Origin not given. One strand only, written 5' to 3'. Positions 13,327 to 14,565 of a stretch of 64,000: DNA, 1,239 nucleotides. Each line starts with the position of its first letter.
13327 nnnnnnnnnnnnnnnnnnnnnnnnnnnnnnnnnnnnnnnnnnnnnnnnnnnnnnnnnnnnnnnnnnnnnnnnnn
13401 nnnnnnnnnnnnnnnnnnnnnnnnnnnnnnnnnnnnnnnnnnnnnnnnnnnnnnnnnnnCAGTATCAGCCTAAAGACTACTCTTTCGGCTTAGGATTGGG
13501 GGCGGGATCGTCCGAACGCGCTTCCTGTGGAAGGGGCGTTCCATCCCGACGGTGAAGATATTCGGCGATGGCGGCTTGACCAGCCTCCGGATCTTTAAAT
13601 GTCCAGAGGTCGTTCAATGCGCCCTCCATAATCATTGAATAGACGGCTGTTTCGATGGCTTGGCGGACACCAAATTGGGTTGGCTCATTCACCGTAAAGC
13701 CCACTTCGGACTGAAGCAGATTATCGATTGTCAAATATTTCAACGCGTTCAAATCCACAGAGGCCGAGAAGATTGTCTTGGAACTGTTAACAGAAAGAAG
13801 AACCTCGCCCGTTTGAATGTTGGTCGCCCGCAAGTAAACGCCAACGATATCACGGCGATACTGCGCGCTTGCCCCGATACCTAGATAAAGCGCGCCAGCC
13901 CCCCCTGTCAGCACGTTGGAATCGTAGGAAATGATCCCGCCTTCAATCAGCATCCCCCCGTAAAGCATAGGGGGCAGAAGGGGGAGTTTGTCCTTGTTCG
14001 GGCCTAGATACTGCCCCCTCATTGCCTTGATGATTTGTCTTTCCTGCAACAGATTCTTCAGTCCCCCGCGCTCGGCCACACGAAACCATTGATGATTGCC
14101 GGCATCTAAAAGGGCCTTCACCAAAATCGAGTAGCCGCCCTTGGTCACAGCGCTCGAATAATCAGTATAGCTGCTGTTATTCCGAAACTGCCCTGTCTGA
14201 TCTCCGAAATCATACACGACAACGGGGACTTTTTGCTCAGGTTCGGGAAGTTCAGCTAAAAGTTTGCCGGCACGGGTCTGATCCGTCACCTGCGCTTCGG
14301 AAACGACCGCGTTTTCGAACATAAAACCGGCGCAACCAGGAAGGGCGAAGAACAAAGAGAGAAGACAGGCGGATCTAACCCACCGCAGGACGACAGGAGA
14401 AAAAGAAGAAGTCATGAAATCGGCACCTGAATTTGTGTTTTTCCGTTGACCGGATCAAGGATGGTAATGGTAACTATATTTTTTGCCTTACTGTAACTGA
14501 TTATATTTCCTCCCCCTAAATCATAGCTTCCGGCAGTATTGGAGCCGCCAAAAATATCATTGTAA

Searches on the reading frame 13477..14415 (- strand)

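Call 25: search_protein_families(library=ncbifam, proteins=[window:13477-14415:-], max_evalue=0.00001)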
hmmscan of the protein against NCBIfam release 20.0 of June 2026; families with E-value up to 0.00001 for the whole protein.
window:13477-14415:- (312 aa): 1 family
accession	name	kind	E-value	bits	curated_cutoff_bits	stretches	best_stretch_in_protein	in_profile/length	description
NF011731.0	PRK15184.1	equivalog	3.7e-52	177.5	505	1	42-283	28-264/277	curli production assembly/transport protein CsgG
